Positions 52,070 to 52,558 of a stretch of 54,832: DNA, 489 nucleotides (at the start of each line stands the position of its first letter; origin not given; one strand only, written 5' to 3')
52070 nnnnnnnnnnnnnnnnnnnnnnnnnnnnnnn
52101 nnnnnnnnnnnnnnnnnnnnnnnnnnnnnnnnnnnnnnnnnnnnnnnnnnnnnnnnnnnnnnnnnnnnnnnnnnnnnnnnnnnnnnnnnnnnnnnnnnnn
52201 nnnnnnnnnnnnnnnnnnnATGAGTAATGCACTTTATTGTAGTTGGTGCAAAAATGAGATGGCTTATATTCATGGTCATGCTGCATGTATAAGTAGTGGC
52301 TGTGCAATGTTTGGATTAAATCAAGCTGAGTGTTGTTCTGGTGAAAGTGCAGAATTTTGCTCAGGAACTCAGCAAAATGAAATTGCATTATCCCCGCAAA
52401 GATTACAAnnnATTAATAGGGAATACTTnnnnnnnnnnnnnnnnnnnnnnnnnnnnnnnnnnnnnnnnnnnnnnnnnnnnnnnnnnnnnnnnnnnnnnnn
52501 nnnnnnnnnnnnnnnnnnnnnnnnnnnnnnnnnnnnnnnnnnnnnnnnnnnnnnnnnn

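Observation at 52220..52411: Cys/His-rich microprotein between the Ni-SOD peptidase and korAB: candidate metal chaperone or redox sensor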

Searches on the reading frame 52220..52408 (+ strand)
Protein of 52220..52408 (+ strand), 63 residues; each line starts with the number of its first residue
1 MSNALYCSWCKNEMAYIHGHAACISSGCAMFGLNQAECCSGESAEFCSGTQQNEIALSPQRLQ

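Call 3: search_protein_families(library=pfam, proteins=[window:52220-52408:+], max_evalue=1)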
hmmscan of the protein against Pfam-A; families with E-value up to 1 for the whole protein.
window:52220-52408:+ (63 aa): 0 families

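Call 4: search_protein_families(library=ncbifam, proteins=[window:52220-52408:+], max_evalue=1)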
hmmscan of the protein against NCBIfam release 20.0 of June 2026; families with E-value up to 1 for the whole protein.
window:52220-52408:+ (63 aa): 0 families

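Call 5: find_homologous_proteins(query=window:52220-52408:+, max_evalue=0.01)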
Query window:52220-52408:+ (63 aa): 22 proteins with E <= 0.01 among 22 candidates.
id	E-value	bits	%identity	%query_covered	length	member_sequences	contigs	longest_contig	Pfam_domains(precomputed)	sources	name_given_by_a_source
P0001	1.1e-30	122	86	100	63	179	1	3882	-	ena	-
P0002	1.8e-29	118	83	100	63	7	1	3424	-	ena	-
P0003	1.6e-28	115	81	100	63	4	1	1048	-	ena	-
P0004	5.9e-28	113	79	100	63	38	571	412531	-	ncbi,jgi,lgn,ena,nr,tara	ncbi:MAG: hypothetical protein CL511_01340 [Actinobacteria bacterium]|jgi:hypothetical protein|nr:hy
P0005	1.1e-25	106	100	76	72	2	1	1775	-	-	-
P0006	1.4e-25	106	79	92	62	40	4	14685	-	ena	-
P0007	1.4e-25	106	75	100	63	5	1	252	-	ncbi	-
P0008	2.0e-25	105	76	100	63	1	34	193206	-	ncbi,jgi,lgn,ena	-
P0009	2.3e-25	105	73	100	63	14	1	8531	-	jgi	jgi:hypothetical protein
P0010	4.6e-25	104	75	100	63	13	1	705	-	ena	-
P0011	2.1e-24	102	76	100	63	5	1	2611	-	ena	-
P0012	2.2e-24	102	73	94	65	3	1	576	-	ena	-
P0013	2.3e-23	99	74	97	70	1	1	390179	-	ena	-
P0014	2.9e-23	99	84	81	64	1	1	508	-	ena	-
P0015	4.1e-22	95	92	79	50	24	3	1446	-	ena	-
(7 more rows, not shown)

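Call 18: search_protein_representatives(alignment_id=A2)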
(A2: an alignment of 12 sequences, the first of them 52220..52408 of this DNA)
Query: 12 sequences, 63 profile positions. Proteins with E-value up to 0.001 (for the whole library): 78; up to 1e-10: 39; up to 1e-30: 1. The best 78 are listed.
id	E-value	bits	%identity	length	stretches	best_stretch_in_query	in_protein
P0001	3.1e-38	145.8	-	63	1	1-63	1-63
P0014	1.9e-30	120.9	-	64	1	1-52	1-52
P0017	1.0e-28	115.4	-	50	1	14-63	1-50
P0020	9.9e-26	105.8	-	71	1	1-48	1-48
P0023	2.8e-18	81.9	-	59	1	14-57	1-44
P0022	6.0e-18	80.9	-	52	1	26-63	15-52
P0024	1.6e-17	79.5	-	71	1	5-55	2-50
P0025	6.5e-17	77.5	-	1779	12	35-56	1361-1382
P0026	4.0e-16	75.0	-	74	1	5-48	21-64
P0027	1.0e-15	73.8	-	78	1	5-45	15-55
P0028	1.2e-15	73.5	-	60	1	6-51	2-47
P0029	1.3e-15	73.4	-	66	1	6-46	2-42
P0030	1.3e-15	73.3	-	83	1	6-61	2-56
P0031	2.8e-15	72.3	-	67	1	2-47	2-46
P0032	1.8e-14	69.7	-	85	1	6-45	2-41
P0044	3.0e-12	62.6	-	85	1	4-50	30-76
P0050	1.6e-11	60.3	-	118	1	5-59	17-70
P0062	3.6e-09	52.7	-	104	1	5-47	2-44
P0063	8.6e-09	51.5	-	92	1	6-44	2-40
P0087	8.2e-05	38.8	-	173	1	5-42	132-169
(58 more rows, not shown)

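Call 22: search_protein_families(library=pfam, alignment_id=A3, max_evalue=0.1)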
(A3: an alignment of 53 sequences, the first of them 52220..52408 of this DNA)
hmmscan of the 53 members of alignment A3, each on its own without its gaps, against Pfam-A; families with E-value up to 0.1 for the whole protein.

A. member 1, window:52220-52408:+ (63 aa): 0 families

B. families by the number of members that match (of 53 scanned): 8 families
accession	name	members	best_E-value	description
PF02150.21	Zn_ribbon_RPB9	1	0.014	RNA polymerases M/15 Kd subunit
PF08681.18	TacA1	1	0.02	Antitoxin TacA 1-like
PF11406.13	Tachystatin_A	1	0.028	Antimicrobial peptide tachystatin A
PF13408.12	Zn_ribbon_recom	1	0.042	Recombinase zinc beta ribbon domain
PF25164.1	CoiA_N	1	0.048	Competence protein CoiA, N-terminal domain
PF25165.1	DUF7828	1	0.07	Domain of unknown function (DUF7828)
PF23451.1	Zn_ribbon_PaaD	1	0.078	PaaD zinc beta ribbon domain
PF18912.6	DZR_2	1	0.08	Double zinc ribbon domain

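Call 25: find_related_loci(query=A4, collection=genome_contigs, flank=6000)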
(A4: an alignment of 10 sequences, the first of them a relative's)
Query A4 (78 aa) in genome_contigs; peptide patterns used: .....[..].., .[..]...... (x = any residue, [..] = any of these).
217 stretches matched a pattern; 176 encode a relative of the query (tblastn E <= 1e-3); the best 80 are kept; 80 distinct loci.
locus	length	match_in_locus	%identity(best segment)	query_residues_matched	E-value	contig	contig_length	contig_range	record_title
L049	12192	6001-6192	72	7-70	8e-27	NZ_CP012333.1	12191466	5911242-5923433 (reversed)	Labilithrix luteola strain DSM 27648 chromosome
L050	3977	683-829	92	15-63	1e-26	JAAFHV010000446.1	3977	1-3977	MAG: Myxococcales bacterium isolate bin26.maxbin.ball.049 WN_Myxococcales_2_scaffold_447, whole genome shotgun sequence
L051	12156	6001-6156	85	15-66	2e-26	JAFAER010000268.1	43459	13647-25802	MAG: Proteobacteria bacterium isolate OH_SBlB_141 k127_912416, whole genome shotgun sequence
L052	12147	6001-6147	88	15-63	4e-26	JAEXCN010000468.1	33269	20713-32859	MAG: Proteobacteria bacterium isolate OH_HBB_116 k127_669929, whole genome shotgun sequence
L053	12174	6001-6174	76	15-76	6e-26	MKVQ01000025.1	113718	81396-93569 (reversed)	MAG: Myxococcales bacterium 68-20 scnpilot_expt_750_bf_scaffold_223, whole genome shotgun sequence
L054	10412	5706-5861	83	15-66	1e-25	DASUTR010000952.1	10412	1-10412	MAG TPA_asm: Polyangiaceae bacterium isolate SMAG_U1768 k141_925132, whole genome shotgun sequence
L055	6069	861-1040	70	15-74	3e-25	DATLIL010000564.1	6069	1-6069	MAG TPA_asm: Polyangiaceae bacterium isolate SMAG_U13667 k141_581628, whole genome shotgun sequence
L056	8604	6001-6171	74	15-71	3e-24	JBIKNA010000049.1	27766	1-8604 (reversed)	MAG: Polyangiaceae bacterium isolate ME2014-09-17_3300042434_group5_bin80 Rohwer_bin1490_scaffold_551_c1, whole genome s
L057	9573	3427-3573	82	15-63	6e-24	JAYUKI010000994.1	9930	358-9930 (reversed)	MAG: Myxococcales bacterium isolate GFS_9240 GFS_9240_993, whole genome shotgun sequence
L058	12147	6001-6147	80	15-63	1e-22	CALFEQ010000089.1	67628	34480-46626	MAG TPA_asm: uncultured Myxococcales bacterium isolate SRR5251193_bin.130_CONCOCT_v1.1_MAG genome assembly, contig: ERZ7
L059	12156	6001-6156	71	13-64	1e-22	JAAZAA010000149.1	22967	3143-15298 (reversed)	MAG: Myxococcales bacterium isolate AS06rmzACSIP_372 160088_AS06, whole genome shotgun sequence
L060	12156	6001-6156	75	14-65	3e-22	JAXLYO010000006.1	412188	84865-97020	MAG: Polyangiaceae bacterium isolate STL-MYX15 C3.145.fa-6, whole genome shotgun sequence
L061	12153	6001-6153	78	15-65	3e-22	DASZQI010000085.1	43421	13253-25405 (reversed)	MAG TPA_asm: Polyangiaceae bacterium isolate SMAG_U5993 k141_25874, whole genome shotgun sequence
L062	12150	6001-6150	76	15-63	6e-21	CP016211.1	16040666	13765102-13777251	Minicystis rosea strain DSM 24000 chromosome, complete genome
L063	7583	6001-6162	69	11-63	1e-20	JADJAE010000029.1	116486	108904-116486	MAG: Deltaproteobacteria bacterium isolate AalW_18-Q3-R10-53_BATAC.29 tig00021495-10-1162590, whole genome shotgun seque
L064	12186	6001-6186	56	11-71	3e-19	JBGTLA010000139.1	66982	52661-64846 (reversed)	MAG: Acidimicrobiia bacterium isolate JTS-RE326 k141_5609011, whole genome shotgun sequence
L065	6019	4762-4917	69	13-63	3e-19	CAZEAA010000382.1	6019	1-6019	MAG TPA_asm: uncultured Sandaracinaceae bacterium isolate SRP296810_co1_247 genome assembly, contig: NODE_18834_length_6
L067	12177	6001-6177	59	8-66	4e-19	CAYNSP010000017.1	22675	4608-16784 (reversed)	MAG TPA_asm: uncultured Acidimicrobiaceae bacterium isolate SRP193661_co2_170 genome assembly, contig: NODE_2081_length_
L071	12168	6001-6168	64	10-64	1e-18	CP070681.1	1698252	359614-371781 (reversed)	MAG: Acidimicrobiia bacterium isolate bin686 chromosome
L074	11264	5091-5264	59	10-66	2e-18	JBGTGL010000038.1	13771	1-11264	MAG: Acidimicrobiia bacterium isolate JTS-RE214 k141_2683304, whole genome shotgun sequence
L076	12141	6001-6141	68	8-54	4e-18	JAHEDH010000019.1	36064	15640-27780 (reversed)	MAG: bacterium isolate Ww195 NODE_1261_length_36064_cov_4.086275, whole genome shotgun sequence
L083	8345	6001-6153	59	13-63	9e-18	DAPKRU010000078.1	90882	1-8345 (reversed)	MAG TPA_asm: Polyangiaceae bacterium LLY-WYZ-15_(1-7) isolate LLY-WYZ-15_3 k141_246444, whole genome shotgun sequence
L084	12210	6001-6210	47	1-77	2e-17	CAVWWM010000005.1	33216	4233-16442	MAG: uncultured Actinomycetes bacterium isolate MFD00962.bin.2.219 genome assembly, contig: contig_126324, whole genome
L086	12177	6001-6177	53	15-74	2e-17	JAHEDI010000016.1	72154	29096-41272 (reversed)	MAG: bacterium isolate Ww197 NODE_248_length_72154_cov_9.057599, whole genome shotgun sequence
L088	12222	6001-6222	49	3-75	2e-17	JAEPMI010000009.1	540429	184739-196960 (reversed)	MAG: Deltaproteobacteria bacterium isolate HCUG1432-5 NODE_9_length_540429_cov_32.644339, whole genome shotgun sequence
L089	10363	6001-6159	58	9-61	2e-17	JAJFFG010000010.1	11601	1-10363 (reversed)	MAG: Planctomycetota bacterium isolate OFTM316 OFTM316_9, whole genome shotgun sequence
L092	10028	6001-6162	63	5-55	3e-17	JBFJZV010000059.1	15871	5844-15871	MAG: Acidimicrobiia bacterium isolate Mix_sand19.2022.05.Z.42 k141_1293406_length_15871_cov_22.7256, whole genome shotgu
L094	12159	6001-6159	62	6-58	3e-17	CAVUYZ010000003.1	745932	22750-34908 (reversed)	MAG: uncultured bacterium isolate MFD05684.bin.2.255 genome assembly, contig: contig_29972, whole genome shotgun sequenc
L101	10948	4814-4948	69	15-59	1e-16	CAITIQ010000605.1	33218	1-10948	MAG: uncultured delta proteobacterium isolate ErkenSummer_bin-6818 genome assembly, contig: bin-6818:605/673, whole geno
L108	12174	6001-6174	59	17-73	9e-17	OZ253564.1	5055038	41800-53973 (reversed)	MAG: Candidatus Spongiisociaceae bacterium isolate 3199cb9c-bc02-48ac-8040-05c45f89f65c genome assembly, chromosome: 1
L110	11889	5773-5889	72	15-53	1e-16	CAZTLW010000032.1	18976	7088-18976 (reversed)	MAG TPA_asm: uncultured Acidimicrobiia bacterium isolate SRP332253_co2_220 genome assembly, contig: NODE_2720_length_189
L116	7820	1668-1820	59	13-63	2e-16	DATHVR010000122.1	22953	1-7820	MAG TPA_asm: Acidimicrobiia bacterium isolate SMAG_U16138 k141_672857, whole genome shotgun sequence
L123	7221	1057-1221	55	1-56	2e-16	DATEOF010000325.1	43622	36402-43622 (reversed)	MAG TPA_asm: Polyangiales bacterium isolate SMAG_U8988 k141_1585807, whole genome shotgun sequence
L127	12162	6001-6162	63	6-58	3e-16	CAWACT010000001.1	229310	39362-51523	MAG: uncultured Actinomycetes bacterium isolate MFD00962.bin.2.16 genome assembly, contig: contig_119710, whole genome s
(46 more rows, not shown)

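Call 26: predict_structure(alignment_id=A2)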
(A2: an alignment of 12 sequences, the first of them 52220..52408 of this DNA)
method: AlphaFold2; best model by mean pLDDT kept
length: 63 residues; sequences in the alignment: 12
mean_pLDDT: 45.3   pTM: 0.21
mean pLDDT of the five models: 45.3, 43.7, 41.0, 40.2, 38.8
residues with pLDDT >= 90: 0; 70-90: 0; 50-70: 18; < 50: 45
segments of 3 or more residues with pLDDT < 50: 1-4, 8-10, 16-22, 24-30, 41-63
pLDDT, mean of each block of 10 residues (from residue 1): 46 49 47 52 45 36 32
secondary structure, 60 per line:
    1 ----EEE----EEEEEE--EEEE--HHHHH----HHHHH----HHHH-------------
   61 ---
elements in order: E5-7 E12-17 E20-23 H26-30 H35-39 H44-47

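Call 34: search_protein_families(library=pfam, proteins=[L076:6205-6990:+, L064:7409-8524:+, L064:6953-7372:+, L074:3582-4973:+, L084:7723-8646:+, L064:8524-9879:+, L074:5212-5745:+, L074:5890-6162:+, L076:5232-5978:+, L110:5265-5708:+], max_evalue=0.001)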
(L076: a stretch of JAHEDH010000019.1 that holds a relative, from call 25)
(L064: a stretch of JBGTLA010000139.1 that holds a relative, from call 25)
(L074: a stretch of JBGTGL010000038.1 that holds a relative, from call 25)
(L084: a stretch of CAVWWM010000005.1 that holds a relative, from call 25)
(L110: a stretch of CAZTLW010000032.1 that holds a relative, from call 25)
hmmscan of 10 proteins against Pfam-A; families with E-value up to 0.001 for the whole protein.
L076:6205-6990:+ (262 aa): 0 families

L064:7409-8524:+ (372 aa): 2 families
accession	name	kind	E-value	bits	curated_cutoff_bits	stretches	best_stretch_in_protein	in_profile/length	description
PF11258.13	DUF3048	-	4.5e-30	105.2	25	1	62-200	3-146/148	Protein of unknown function (DUF3048) N-terminal domain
PF17479.7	DUF3048_C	-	5.1e-15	56.3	25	1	228-341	3-114/114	Protein of unknown function (DUF3048) C-terminal domain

L064:6953-7372:+ (140 aa): 8 families
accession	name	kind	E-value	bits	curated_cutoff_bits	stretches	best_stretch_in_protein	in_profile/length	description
PF01842.31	ACT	-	7.3e-15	54.9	27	2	13-65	4-58/66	ACT domain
PF22629.2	ACT_AHAS_ss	-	1.3e-10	41.7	27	1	14-64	3-55/67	AHAS small subunit-like ACT domain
PF13291.12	ACT_4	-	2e-07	32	27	0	11-51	8-50/80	ACT domain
PF13840.12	ACT_7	-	3.4e-07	30.5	27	0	19-44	20-45/65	ACT domain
PF22468.2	ACT_9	-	1.2e-06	28.6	27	0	16-40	8-32/61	ACT domain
PF19571.5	ACT_8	-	9.8e-06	25.8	23.5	1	11-116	5-110/141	ACT domain pair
PF21086.3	ACT_PSP_2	-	0.00029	21.3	24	0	87-123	15-52/77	ACT domain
PF22190.2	TTHA0829-like_ACT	-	0.00079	19.8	27.4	0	14-72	7-66/70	TTHA0829-like ACT domain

L074:3582-4973:+ (464 aa): 2 families
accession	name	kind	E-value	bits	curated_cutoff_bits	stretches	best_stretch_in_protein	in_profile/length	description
PF02781.21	G6PD_C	-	1.4e-98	330.1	27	1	186-461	1-295/296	Glucose-6-phosphate dehydrogenase, C-terminal domain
PF00479.28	G6PD_N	-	4e-49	168.2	22.1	1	16-184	1-183/183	Glucose-6-phosphate dehydrogenase, NAD binding domain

L084:7723-8646:+ (308 aa): 1 family
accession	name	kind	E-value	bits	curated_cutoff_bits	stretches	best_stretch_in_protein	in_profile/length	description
PF00296.26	Bac_luciferase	-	1.3e-60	205.8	27.9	1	3-272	31-310/314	Luciferase-like monooxygenase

L064:8524-9879:+ (452 aa): 1 family
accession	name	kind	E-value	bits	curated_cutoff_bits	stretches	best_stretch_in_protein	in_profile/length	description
PF01425.27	Amidase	-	3.5e-82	277.3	27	1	24-431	3-444/445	Amidase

L074:5212-5745:+ (178 aa): 2 families
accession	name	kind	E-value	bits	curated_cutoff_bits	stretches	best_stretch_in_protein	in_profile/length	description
PF12680.13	SnoaL_2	-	2.5e-15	57.4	27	1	30-130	1-102/102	SnoaL-like domain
PF13474.12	SnoaL_3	-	0.00013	22.7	22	1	29-101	4-79/121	SnoaL-like domain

L074:5890-6162:+ (91 aa): 0 families

L076:5232-5978:+ (249 aa): 9 families
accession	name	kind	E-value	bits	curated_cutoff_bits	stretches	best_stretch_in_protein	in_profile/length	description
PF01614.24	IclR_C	-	2e-26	93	24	1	81-235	11-165/174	Bacterial transcriptional regulator IclR C-terminal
PF09339.16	HTH_IclR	-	6.7e-16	58.2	22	1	6-53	1-50/52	IclR helix-turn-helix domain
PF01022.26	HTH_5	-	4.2e-07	30.2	22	1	13-49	7-43/47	Bacterial regulatory protein, arsR family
PF25213.1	HVO_A0261_N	-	9e-07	29.1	35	1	6-62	9-63/86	HVO_A0261 N-terminal domain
PF01978.25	TrmB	-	5.5e-05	23.4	25.6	1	17-54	18-55/68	Sugar-specific transcriptional regulator TrmB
PF17782.7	DprA_WH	-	0.00013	22.4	22.9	1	13-54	17-58/61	DprA winged helix domain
PF24034.1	DUF7343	-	0.00016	21.9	27.6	1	25-57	22-54/62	Domain of unknown function (DUF7343)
PF12802.13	MarR_2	-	0.00029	21.4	27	1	10-51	7-50/61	MarR family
PF12840.13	HTH_20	-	0.00057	20.3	27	0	12-52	8-49/51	Helix-turn-helix domain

L110:5265-5708:+ (148 aa): 1 family
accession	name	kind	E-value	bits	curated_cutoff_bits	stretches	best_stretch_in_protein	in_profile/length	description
PF10502.14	Peptidase_S26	-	3e-19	70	22.9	1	17-138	26-167/168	Signal peptidase, peptidase S26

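Call 38: search_solved_structures(query=A5, max_evalue=10, show_alignments=3)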
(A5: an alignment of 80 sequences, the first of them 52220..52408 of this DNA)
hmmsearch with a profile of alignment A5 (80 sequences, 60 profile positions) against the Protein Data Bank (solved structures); distinct sequences matched with E-value up to 10: 0.

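Call 39: search_protein_families(library=ncbifam, alignment_id=A5, max_evalue=0.1)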
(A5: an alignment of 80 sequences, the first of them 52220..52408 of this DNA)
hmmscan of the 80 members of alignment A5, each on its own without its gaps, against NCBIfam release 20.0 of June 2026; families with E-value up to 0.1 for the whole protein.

A. member 1, window:52220-52408:+ (63 aa): 0 families

B. families by the number of members that match (of 80 scanned): 1 family
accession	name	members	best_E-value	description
TIGR01053.1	LSD1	3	0.0053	zinc finger domain-containing protein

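Call 45: predict_structure(alignment_id=A5)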
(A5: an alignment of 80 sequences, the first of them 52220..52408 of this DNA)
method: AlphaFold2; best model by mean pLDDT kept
length: 63 residues; sequences in the alignment: 80
mean_pLDDT: 70.6   pTM: 0.54
mean pLDDT of the five models: 70.6, 68.5, 65.6, 65.3, 63.7
residues with pLDDT >= 90: 5; 70-90: 31; 50-70: 13; < 50: 14
segments of 3 or more residues with pLDDT < 50: 49-54, 56-58, 60-63
pLDDT, mean of each block of 10 residues (from residue 1): 72 86 89 79 57 49 46
secondary structure, 60 per line:
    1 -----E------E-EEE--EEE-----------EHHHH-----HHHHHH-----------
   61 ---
elements in order: E15-17 E20-22 H35-38 H44-49

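Call 48: fold_search(model_id=the predicted structure, library=pdb)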
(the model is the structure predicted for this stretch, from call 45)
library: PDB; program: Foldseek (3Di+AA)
matches with E <= 10: 60; with E <= 0.001: 0
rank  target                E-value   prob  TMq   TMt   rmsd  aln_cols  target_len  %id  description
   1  9jg3_A                5.7e-01  0.33  0.50  0.08   4.5        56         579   20  Structure of Cas12p-TrxA-guide RNA-target DNA complex(33-bp dsDNA) (released 2025-09-10)
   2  9jfs_A                1.2e+00  0.28  0.42  0.06   2.7        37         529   22  Structure of Cas12p-TrxA-guide RNA-target DNA complex(29nt TS and 11nt NTS) (released 2025-09-10)
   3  2uz3_A                2.4e+00  0.02  0.15  0.06  10.0        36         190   19  Crystal Structure of Thymidine Kinase with dTTP from U. urealyticum (released 2007-05-29)
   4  6uwa                  3.5e+00  0.03  0.23  0.09   6.8        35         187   17  Mouse PKC C1B and C2 domains (released 2020-12-09)
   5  2dlo_MODEL_1_A        3.5e+00  0.02  0.18  0.15   5.3        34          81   15  Solution structure of the second LIM domain of human Thyroid receptor-interacting protein 6 (released 2006-10-20)
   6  4bm9                  3.8e+00  0.08  0.39  0.11   4.0        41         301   17  Structure of the autoinhibited Parkin catalytic domain (released 2013-06-12)
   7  5yc3_A                3.8e+00  0.02  0.25  0.26   9.0        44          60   11  Crystal structure of AL3 PHD finger bound to H3K4me2 (released 2018-01-24)
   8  9wv4_B                4.1e+00  0.04  0.20  0.12   2.7        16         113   25  Crystal structure of human ZMYND8 MYND domain (released 2025-10-08)
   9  7cq2_A                4.1e+00  0.02  0.24  0.08  10.2        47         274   19  Crystal structure of Slx1-Slx4 (released 2021-06-16)
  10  2ba1_A                4.4e+00  0.11  0.34  0.13   1.9        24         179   33  Archaeal exosome core (released 2005-11-22)
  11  2riq                  4.4e+00  0.06  0.33  0.18   3.6        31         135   16  Crystal Structure of the Third Zinc-binding domain of human PARP-1 (released 2008-01-08)
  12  2uz3_B                4.4e+00  0.01  0.15  0.06   9.9        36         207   19  Crystal Structure of Thymidine Kinase with dTTP from U. urealyticum (released 2007-05-29)
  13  9c5e_MODEL_1_A        4.8e+00  0.06  0.39  0.34   7.4        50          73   24  Covalent Complex Between Parkin Catalytic (Rcat) Domain and Ubiquitin (released 2024-08-14)
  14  5mq4_B                5.2e+00  0.04  0.19  0.11   1.5        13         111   31  Crystal Structure of the leucine zipper of human PRKCBP1 (released 2017-01-25)
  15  9wv4_C                5.2e+00  0.02  0.19  0.11   3.4        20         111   25  Crystal structure of human ZMYND8 MYND domain (released 2025-10-08)
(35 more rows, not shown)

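Call 51: search_protein_families(library=pfam, proteins=[L101:4814-5674:+, P0087, P0062, P0063, P0044, P0050], max_evalue=0.01)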
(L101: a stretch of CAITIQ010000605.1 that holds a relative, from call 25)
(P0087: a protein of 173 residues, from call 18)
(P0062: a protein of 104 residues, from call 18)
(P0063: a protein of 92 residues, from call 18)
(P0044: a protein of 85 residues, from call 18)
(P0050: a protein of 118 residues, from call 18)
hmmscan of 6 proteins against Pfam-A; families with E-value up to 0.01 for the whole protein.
L101:4814-5674:+ (287 aa): 1 family
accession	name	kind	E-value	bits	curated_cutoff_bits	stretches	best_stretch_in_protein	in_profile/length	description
PF01966.28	HD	-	3.4e-13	50.3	22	1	97-198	2-115/116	HD domain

P0087 (173 aa): 0 families

P0062 (104 aa): 0 families

P0063 (92 aa): 0 families

P0044 (85 aa): 0 families

P0050 (118 aa): 0 families

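Call 54: list_cluster_members(proteins=[L049:6025-6213:+, L062:6001-6207:+, L071:6016-6168:+, L108:5995-6228:+, L053:6001-6189:+, P0004, L089:6019-6204:+, L101:4814-5674:+])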
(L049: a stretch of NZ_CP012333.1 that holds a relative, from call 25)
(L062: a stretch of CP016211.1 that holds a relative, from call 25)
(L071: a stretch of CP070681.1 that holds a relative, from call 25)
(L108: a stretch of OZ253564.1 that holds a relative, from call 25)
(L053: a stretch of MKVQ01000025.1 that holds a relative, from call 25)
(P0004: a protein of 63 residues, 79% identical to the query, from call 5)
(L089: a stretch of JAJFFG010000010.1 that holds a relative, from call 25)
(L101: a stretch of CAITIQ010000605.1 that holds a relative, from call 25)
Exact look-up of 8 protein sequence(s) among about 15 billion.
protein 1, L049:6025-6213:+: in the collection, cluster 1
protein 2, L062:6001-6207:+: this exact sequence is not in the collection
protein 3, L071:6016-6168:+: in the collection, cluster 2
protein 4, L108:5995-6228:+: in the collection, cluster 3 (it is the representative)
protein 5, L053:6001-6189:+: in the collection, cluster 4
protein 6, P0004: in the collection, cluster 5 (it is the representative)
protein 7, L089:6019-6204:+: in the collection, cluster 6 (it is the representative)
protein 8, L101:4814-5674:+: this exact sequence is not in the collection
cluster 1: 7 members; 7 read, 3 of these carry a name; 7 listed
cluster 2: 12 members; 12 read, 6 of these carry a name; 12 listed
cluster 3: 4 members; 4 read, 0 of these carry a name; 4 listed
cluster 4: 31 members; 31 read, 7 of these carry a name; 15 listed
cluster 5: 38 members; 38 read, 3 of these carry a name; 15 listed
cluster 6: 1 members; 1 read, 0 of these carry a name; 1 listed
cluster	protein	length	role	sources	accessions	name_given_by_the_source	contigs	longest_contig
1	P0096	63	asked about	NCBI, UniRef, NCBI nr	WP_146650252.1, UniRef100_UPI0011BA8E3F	hypothetical protein [Labilithrix luteola] | hypothetical protein n=1 Tax=Labilithrix luteola TaxID=1391654 RepID=UPI0011BA8E3F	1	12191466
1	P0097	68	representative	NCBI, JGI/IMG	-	hypothetical protein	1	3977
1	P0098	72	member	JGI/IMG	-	hypothetical protein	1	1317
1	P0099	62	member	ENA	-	-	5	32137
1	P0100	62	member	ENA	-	-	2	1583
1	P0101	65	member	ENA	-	-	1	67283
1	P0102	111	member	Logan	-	-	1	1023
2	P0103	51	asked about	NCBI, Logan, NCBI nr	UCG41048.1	MAG: hypothetical protein JSV07_01975 [Acidimicrobiia bacterium]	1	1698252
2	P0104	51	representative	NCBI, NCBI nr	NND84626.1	MAG: hypothetical protein HKN46_05695 [Acidimicrobiia bacterium] | hypothetical protein [Acidimicrobiia bacterium]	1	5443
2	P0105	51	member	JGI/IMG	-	hypothetical protein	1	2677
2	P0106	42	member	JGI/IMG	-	hypothetical protein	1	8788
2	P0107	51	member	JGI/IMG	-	hypothetical protein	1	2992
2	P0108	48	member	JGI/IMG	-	hypothetical protein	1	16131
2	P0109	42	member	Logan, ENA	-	-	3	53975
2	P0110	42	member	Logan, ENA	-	-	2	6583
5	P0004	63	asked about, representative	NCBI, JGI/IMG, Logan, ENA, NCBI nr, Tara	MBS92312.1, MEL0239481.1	MAG: hypothetical protein CL511_01340 [Actinobacteria bacterium] | hypothetical protein | hypothetical protein [Actinomycetota bacterium]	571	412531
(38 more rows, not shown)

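Call 55: find_encoding_contigs(protein=L053:6001-6189:+, flank=5000, max_places=6)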
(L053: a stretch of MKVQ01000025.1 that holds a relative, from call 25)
Protein L053:6001-6189:+ (63 aa): 22 contigs read that carry it; 6 places shown.
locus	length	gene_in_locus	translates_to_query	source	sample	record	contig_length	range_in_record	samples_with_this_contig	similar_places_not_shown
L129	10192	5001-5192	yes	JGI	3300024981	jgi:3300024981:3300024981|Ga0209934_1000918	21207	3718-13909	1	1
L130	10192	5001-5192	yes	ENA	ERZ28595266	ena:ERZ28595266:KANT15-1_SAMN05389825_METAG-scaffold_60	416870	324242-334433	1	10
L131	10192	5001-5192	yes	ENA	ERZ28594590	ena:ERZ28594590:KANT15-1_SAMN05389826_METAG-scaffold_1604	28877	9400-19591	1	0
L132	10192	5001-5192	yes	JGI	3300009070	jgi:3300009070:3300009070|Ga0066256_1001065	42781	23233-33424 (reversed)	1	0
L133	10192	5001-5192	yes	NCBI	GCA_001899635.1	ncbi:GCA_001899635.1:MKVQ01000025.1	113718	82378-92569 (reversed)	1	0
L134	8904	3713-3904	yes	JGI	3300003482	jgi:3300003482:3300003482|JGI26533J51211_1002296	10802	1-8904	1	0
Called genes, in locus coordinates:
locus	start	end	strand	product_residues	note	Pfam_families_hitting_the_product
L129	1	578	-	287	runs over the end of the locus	-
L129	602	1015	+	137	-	-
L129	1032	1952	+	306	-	-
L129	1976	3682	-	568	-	PF05960:DUF885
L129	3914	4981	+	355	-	PF02558:ApbA, PF08546:ApbA_C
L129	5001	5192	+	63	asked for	-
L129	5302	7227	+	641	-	PF13948:DUF4215, PF01483:P_proprotein, PF01410:COLFI (weak)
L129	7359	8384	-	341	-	PF08240:ADH_N, PF00107:ADH_zinc_N, PF13602:ADH_zinc_N_2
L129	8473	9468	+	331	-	PF12852:Cupin_6, PF00165:HTH_AraC (faint), PF12833:HTH_18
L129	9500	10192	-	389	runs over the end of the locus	-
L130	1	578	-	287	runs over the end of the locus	-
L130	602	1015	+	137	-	-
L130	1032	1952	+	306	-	-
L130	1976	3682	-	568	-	PF05960:DUF885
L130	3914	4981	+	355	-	PF02558:ApbA, PF08546:ApbA_C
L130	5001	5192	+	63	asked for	-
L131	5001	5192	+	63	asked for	-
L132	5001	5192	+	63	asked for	-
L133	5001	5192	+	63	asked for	-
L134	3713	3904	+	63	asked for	-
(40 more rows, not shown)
